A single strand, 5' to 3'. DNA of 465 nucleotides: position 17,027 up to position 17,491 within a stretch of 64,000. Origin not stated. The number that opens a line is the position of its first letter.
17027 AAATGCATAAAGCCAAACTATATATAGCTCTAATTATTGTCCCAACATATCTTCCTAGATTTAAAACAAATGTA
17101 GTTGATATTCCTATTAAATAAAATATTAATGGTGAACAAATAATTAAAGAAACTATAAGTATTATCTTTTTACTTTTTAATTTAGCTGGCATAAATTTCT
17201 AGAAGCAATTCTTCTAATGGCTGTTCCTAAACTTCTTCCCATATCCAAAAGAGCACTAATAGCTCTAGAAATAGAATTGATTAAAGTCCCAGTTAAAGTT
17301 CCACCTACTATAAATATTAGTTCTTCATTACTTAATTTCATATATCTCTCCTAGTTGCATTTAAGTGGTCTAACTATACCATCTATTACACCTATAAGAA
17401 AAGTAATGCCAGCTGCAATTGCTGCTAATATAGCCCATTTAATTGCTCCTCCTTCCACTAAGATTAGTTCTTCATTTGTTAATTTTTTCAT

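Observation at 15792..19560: Class II double-glycine bacteriocin locus hidden below the ORF-size cut-off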

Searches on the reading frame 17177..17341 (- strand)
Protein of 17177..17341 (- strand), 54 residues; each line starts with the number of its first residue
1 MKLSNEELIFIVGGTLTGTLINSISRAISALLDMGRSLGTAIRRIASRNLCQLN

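Call 4: search_protein_families(library=pfam, proteins=[window:17177-17341:-], max_evalue=0.1)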
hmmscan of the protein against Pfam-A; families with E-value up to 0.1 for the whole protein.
window:17177-17341:- (54 aa): 0 families

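Call 5: search_protein_families(library=ncbifam, proteins=[window:17177-17341:-], max_evalue=0.1)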
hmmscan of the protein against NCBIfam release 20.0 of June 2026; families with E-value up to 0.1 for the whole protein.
window:17177-17341:- (54 aa): 0 families

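Call 6: find_homologous_proteins(query=window:17177-17341:-, max_evalue=1)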
Query window:17177-17341:- (54 aa): 23 proteins with E <= 1 among 23 candidates.
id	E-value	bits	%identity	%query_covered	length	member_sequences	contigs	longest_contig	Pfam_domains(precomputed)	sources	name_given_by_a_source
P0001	7.6e-25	102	100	100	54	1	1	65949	-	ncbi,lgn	-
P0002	1.9e-16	76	80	100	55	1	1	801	-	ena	-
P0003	6.7e-15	71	69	100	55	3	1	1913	-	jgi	jgi:hypothetical protein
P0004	1.8e-14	70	71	100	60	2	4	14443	-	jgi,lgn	-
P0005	2.3e-14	69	79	94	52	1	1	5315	-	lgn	-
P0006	6.4e-13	65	73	94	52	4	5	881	-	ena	-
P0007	7.4e-13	65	73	94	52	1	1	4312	-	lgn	-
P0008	1.7e-12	64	71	94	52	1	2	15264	-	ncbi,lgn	-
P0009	1.8e-12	64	71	94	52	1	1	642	-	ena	-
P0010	6.2e-12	62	65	96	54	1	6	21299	-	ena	-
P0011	7.0e-12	62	63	96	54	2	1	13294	-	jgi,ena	-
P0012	1.1e-11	61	62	96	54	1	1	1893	-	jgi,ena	-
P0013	2.4e-11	60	64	96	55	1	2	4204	-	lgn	-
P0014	1.4e-10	58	62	96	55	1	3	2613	-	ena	-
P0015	1.5e-10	58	56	96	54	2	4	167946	-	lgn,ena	-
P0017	1.9e-10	57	57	98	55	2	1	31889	-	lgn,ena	-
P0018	3.2e-10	57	55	96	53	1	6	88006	-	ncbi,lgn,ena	-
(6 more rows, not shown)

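Call 13: find_encoding_contigs(protein=P0015, flank=7000, max_places=2)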
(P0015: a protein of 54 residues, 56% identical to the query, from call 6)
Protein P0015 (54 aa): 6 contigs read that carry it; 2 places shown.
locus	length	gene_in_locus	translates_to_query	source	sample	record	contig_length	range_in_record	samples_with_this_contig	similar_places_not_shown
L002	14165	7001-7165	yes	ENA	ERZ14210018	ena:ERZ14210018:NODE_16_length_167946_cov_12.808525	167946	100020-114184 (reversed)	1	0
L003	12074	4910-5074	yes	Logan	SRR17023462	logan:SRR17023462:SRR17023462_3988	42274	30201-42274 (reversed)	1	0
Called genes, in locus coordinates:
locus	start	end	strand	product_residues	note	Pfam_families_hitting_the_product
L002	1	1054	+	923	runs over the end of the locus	PF08341:TED (weak), PF17802:SpaA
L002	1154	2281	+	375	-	-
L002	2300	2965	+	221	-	PF04203:Sortase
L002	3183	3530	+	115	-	PF14071:YlbD_coat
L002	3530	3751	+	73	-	PF14003:YlbE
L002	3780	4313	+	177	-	PF03602:Cons_hypoth95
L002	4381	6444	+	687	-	PF03412:Peptidase_C39, PF09778:Guanylate_cyc_2 (faint), PF13529:Peptidase_C39_2 (weak), PF00664:ABC_membrane, PF00005:ABC_tran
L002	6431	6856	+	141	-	-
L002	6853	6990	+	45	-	-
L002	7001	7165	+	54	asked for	-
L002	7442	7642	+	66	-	PF01165:Ribosomal_S21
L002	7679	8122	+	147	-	PF09424:YqeY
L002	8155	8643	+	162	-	PF00293:NUDIX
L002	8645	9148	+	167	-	-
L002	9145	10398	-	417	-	PF02388:FemAB, PF13480:Acetyltransf_6 (weak)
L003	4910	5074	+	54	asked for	-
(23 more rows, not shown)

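Call 14: find_encoding_contigs(protein=P0018, flank=7000, max_places=2)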
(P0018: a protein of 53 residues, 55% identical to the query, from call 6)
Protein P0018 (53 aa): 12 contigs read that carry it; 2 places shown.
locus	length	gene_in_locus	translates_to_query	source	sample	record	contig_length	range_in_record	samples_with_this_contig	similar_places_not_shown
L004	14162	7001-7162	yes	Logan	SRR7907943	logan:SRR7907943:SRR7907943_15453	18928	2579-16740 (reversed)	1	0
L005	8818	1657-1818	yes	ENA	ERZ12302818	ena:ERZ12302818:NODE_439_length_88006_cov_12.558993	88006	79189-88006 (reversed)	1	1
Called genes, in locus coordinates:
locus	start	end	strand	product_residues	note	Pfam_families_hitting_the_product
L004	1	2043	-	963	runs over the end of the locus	PF00912:Transgly, PF00905:Transpeptidase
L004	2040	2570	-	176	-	PF03838:RecU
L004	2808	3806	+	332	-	PF00318:Ribosomal_S2, PF07498:Rho_N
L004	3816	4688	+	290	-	PF25025:EF-Ts_N (faint), PF00889:EF_TS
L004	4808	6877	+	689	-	PF03412:Peptidase_C39, PF00664:ABC_membrane, PF00005:ABC_tran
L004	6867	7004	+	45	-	-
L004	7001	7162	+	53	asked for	-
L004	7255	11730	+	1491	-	PF14480:DNA_pol3_a_NI, PF02811:PHP, PF00929:RNase_T, PF07733:DNA_pol3_alpha, PF17657:DNA_pol3_finger, PF14579:HHH_6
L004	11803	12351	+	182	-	PF01330:RuvA_N, PF14520:HHH_5, PF07499:RuvA_C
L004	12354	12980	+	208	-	PF00265:TK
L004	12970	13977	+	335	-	PF05673:DUF815 (faint), PF05496:RuvB_N, PF00004:AAA, PF00910:RNA_helicase (weak), PF07728:AAA_5 (weak), PF13173:AAA_14 (weak), PF17864:AAA_lid_4, PF05491:WHD_RuvB, +2 more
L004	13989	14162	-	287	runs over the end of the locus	PF01297:ZnuA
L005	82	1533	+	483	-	PF00664:ABC_membrane, PF00005:ABC_tran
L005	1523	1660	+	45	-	-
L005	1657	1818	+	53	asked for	-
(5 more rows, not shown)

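Call 15: find_encoding_contigs(protein=P0017, flank=7000, max_places=2)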
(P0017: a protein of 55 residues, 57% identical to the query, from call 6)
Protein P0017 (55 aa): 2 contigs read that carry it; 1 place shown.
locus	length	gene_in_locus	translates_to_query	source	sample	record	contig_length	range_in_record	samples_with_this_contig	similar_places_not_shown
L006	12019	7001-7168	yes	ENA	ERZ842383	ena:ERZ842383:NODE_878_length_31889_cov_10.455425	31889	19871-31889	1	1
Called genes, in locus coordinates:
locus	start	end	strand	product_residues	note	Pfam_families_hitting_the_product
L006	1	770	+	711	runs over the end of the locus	PF17802:SpaA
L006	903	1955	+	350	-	-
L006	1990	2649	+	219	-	PF04203:Sortase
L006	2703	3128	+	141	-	-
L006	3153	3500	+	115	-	PF14071:YlbD_coat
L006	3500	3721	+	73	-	PF14003:YlbE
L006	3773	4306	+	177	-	PF03602:Cons_hypoth95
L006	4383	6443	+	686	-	PF03412:Peptidase_C39, PF00664:ABC_membrane, PF00005:ABC_tran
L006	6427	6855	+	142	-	-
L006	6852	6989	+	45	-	-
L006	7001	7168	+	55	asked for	-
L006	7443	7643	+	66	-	PF01165:Ribosomal_S21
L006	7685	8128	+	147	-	PF09424:YqeY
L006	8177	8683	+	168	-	-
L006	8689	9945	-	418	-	PF02388:FemAB, PF13480:Acetyltransf_6 (weak)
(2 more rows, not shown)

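Call 16: find_encoding_contigs(protein=P0010, flank=7000, max_places=2)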
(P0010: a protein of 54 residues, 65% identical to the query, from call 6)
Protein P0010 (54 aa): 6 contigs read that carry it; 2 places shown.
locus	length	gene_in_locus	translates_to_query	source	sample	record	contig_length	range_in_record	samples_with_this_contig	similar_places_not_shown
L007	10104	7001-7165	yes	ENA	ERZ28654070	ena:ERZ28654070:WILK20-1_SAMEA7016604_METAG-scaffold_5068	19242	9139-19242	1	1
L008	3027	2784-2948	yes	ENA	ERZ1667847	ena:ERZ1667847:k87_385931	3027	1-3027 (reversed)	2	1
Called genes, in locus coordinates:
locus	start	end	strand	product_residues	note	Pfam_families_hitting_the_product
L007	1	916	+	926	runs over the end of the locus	PF17802:SpaA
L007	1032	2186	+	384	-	-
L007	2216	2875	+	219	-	PF04203:Sortase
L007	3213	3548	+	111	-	PF14071:YlbD_coat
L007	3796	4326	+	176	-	PF03602:Cons_hypoth95, PF01555:N6_N4_Mtase (faint)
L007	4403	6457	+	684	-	PF03412:Peptidase_C39, PF00664:ABC_membrane, PF00005:ABC_tran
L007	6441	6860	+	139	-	-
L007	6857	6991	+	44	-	-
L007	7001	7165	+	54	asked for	-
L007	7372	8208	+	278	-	PF02498:Bro-N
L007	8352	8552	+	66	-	PF01165:Ribosomal_S21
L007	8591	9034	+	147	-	PF09424:YqeY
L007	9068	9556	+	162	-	PF00293:NUDIX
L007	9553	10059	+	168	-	-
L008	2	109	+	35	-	?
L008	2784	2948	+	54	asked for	-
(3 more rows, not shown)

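Call 17: find_encoding_contigs(protein=P0008, flank=7000, max_places=2)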
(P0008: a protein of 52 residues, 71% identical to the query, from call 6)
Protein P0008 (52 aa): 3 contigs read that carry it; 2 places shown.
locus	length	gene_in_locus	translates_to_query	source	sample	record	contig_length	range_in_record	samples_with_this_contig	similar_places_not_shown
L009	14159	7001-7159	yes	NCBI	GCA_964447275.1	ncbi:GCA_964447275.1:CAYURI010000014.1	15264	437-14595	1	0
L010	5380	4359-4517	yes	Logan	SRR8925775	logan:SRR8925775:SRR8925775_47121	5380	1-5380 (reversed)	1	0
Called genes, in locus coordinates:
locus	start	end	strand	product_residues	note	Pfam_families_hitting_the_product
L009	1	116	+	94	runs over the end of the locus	PF04297:UPF0122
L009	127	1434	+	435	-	PF02881:SRP54_N, PF13401:AAA_22 (faint), PF00448:SRP54, PF02978:SRP_SPB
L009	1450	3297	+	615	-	PF11074:DUF2779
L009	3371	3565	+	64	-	PF01192:RNA_pol_Rpb6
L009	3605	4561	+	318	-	-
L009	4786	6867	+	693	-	PF03412:Peptidase_C39, PF00664:ABC_membrane, PF00005:ABC_tran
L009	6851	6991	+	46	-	-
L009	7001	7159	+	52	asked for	-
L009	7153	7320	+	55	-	-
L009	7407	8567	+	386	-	-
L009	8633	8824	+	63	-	PF01165:Ribosomal_S21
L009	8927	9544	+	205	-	PF04892:VanZ-LLP1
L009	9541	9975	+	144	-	PF02130:YbeY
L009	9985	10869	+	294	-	PF00350:Dynamin_N (faint), PF01926:MMR_HSR1, PF02421:FeoB_N, PF04548:AIG1 (weak), PF10662:PduV-EutP, PF00009:GTP_EFTU, PF02492:cobW (weak), PF07650:KH_2, +2 more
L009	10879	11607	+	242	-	PF11967:RecO_N, PF02565:RecO_C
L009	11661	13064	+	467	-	-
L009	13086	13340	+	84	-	-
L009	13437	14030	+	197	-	-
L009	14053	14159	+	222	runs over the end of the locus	PF00293:NUDIX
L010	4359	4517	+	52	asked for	-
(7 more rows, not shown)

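Call 19: find_related_loci(query=A1, collection=genome_contigs, flank=5000)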
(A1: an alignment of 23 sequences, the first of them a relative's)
Query A1 (54 aa) in genome_contigs; peptide patterns used: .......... (x = any residue, [..] = any of these).
38 stretches matched a pattern; 38 encode a relative of the query (tblastn E <= 1e-3); 38 distinct loci.
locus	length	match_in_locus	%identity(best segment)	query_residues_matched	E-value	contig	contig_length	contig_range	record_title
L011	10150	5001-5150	70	1-49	8e-17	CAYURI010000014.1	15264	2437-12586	MAG TPA_asm: uncultured Muribaculaceae bacterium isolate SRP294416_co1_58 genome assembly, contig: NODE_8053_length_1526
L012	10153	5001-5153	59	1-51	2e-16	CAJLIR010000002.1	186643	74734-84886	MAG TPA_asm: uncultured Bacillales bacterium isolate ERR1600721-bin.53 genome assembly, contig: NODE_46_length_186643_co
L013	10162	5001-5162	59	1-53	7e-16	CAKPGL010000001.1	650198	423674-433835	MAG: uncultured Bacilli bacterium isolate REFINED_METABAT215_TOP10_CONTIGS_1500_ASSEMBLY_K77_MERGED__Hadza_MoBio_hadza-I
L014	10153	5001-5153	59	1-51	8e-16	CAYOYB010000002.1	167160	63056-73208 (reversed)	MAG TPA_asm: uncultured Muribaculaceae bacterium isolate SRP199465_co1_408 genome assembly, contig: NODE_69_length_16716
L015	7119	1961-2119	64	2-53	1e-15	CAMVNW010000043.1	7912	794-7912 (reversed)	MAG TPA_asm: uncultured Bacillales bacterium isolate SRR8387716_bin.72_metaWRAP_v1.3_MAG genome assembly, contig: ERZ142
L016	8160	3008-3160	57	1-51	2e-15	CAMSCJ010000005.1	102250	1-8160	MAG TPA_asm: uncultured Tenericutes bacterium isolate ERR9465718_bin.35_metawrap_v1.3_MAG genome assembly, contig: NODE.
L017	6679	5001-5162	59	1-53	3e-15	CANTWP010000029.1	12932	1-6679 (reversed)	MAG: uncultured Bacilli bacterium isolate dsm_us_coassembly__bin58 genome assembly, contig: dsm_us_coassembly__k59_15443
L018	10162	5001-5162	56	1-54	4e-15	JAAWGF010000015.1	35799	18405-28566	MAG: Bacilli bacterium isolate ABMPRH_31_1_2 SL341417_scaffold_3235, whole genome shotgun sequence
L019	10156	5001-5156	56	1-51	7e-15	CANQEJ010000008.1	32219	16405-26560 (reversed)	MAG: uncultured Bacilli bacterium isolate Lapin-007__bin15 genome assembly, contig: Lapin-007__NODE_406_length_32219_cov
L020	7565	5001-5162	59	2-53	8e-15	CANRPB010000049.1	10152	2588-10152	MAG: uncultured Bacilli bacterium isolate Lapin-018__bin91 genome assembly, contig: Lapin-018__NODE_6621_length_10152_co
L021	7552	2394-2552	53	2-53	1e-14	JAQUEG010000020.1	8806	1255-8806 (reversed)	MAG: Bacilli bacterium isolate STCSWMC_172 NODE_25187_length_8806_cov_3.063487_ST_CSWMC, whole genome shotgun sequence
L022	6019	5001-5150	54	2-51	2e-14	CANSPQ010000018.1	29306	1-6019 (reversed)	MAG TPA_asm: uncultured Bacillales bacterium isolate SRR15730548_bin.42_metawrap_v1.3_MAG genome assembly, contig: NODE.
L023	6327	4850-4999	54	2-51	2e-14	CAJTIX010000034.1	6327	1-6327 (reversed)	MAG TPA_asm: uncultured Bacilli bacterium isolate MGBC103251 genome assembly, contig: MGBC103251.34, whole genome shotgu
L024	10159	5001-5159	57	1-51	3e-14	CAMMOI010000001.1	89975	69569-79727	MAG: uncultured Tenericutes bacterium isolate ERR4992208_bin.29_MetaWRAP_v1.1_MAG genome assembly, contig: NODE_204_leng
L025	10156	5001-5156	56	2-53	3e-14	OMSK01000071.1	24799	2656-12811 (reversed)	uncultured Firmicutes bacterium isolate RUG832 genome assembly, contig: k87_38871388, whole genome shotgun sequence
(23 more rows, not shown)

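Call 24: search_solved_structures(query=A1, max_evalue=10)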
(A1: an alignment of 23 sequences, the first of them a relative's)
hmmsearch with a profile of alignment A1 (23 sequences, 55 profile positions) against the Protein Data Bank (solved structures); distinct sequences matched with E-value up to 10: 4.
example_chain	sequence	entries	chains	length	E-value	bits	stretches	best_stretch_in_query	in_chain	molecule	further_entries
25yv_A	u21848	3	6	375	0.078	16.2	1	25-48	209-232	SchOMT2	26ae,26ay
8j3g_A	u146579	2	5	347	0.49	13.6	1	26-49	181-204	6-O-methyltransferase 2 (Fragment)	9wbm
9wbi_A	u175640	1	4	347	0.49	13.6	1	26-49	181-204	6-O-methyltransferase 2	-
5icc_A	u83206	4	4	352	0.5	13.6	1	24-48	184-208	(S)-norcoclaurine 6-O-methyltransferase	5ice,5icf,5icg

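Call 31: search_protein_families(library=ncbifam, alignment_id=A1, max_evalue=1)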
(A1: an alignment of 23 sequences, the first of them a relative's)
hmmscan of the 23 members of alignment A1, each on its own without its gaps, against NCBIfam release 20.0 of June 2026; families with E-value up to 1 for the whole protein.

A. member 1, P0001 (54 aa): 0 families

B. families by the number of members that match (of 23 scanned): 9 families
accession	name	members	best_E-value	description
TIGR03949.1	bact_IIb_cerein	11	0.00049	class IIb bacteriocin, lactobin A/cerein 7B family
NF038034.1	lactGbeta_entB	5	0.00027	lactococcin G-beta/enterocin 1071B family bacteriocin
TIGR01847.1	bacteriocin_sig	2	0.0093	bacteriocin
NF033383.2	induct_EntF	2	0.034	EntF family bacteriocin induction factor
NF008979.1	PRK12325.1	2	0.1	proline--tRNA ligase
NF047798.1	leader_Chryseo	1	0.0013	bacteriocin-like protein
NF038035.1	lactGalph_entA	1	0.031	lactococcin G-alpha/enterocin 1071A family bacteriocin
NF009891.0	PRK13351.1-1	1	0.056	elongation factor G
NF009381.0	PRK12740.1-5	1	0.12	elongation factor G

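Call 38: search_protein_representatives(alignment_id=A1)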
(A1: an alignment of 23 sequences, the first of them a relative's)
Query: 23 sequences, 55 profile positions. Proteins with E-value up to 0.001 (for the whole library): 410; up to 1e-10: 124; up to 1e-30: 0. The best 150 are listed.
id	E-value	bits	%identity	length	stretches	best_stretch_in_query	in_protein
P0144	2.7e-24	101.0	-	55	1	1-55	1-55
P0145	2.1e-21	91.7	-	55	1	1-55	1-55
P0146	1.3e-20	89.2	-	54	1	2-55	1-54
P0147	1.4e-18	82.7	-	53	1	2-55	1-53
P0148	3.3e-18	81.5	-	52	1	1-53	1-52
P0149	3.3e-18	81.5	-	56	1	1-54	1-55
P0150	2.3e-17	78.8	-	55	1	1-55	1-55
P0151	8.3e-17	77.0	-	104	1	2-55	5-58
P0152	9.5e-17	76.8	-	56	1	1-55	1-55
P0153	1.1e-16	76.7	-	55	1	1-55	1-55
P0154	1.2e-16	76.5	-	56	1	1-54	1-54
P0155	6.8e-16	74.1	-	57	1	2-55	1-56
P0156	8.0e-16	73.8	-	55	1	1-54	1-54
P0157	1.2e-15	73.3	-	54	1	3-53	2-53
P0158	1.5e-15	73.0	-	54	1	1-55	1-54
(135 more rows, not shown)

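Call 40: list_cluster_members(proteins=[P0001, P0126, P0037])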
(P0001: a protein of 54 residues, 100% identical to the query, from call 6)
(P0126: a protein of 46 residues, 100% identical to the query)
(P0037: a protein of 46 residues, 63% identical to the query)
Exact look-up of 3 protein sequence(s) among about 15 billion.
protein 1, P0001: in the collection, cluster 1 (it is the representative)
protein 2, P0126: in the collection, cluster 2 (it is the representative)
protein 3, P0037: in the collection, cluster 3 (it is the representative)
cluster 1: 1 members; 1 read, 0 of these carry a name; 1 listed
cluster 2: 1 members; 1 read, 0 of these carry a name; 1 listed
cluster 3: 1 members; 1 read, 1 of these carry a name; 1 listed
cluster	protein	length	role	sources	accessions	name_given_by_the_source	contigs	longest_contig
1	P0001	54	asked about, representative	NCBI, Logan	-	-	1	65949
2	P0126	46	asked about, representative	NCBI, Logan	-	-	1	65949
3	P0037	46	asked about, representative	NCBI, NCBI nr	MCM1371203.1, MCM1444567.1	MAG: class IIb bacteriocin, lactobin A/cerein 7B family [Clostridium sp.] | class IIb bacteriocin, lactobin A/cerein 7B family [Clostridium sp.]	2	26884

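Call 42: find_encoding_contigs(protein=P0001, flank=1000, max_places=3)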
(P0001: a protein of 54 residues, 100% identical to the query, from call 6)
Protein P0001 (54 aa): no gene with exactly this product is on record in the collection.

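Call 59: predict_structure(alignment_id=A1)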
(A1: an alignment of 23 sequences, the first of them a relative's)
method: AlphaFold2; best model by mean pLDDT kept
length: 54 residues; sequences in the alignment: 23
mean_pLDDT: 72.7   pTM: 0.41
mean pLDDT of the five models: 72.7, 72.1, 71.0, 70.7, 67.7
residues with pLDDT >= 90: 8; 70-90: 22; 50-70: 21; < 50: 3
segments of 3 or more residues with pLDDT < 50: none
pLDDT, mean of each block of 10 residues (from residue 1): 55 60 86 90 78 56
secondary structure, 60 per line:
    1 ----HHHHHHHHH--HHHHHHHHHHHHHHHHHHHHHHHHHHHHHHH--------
elements in order: H5-13 H16-46
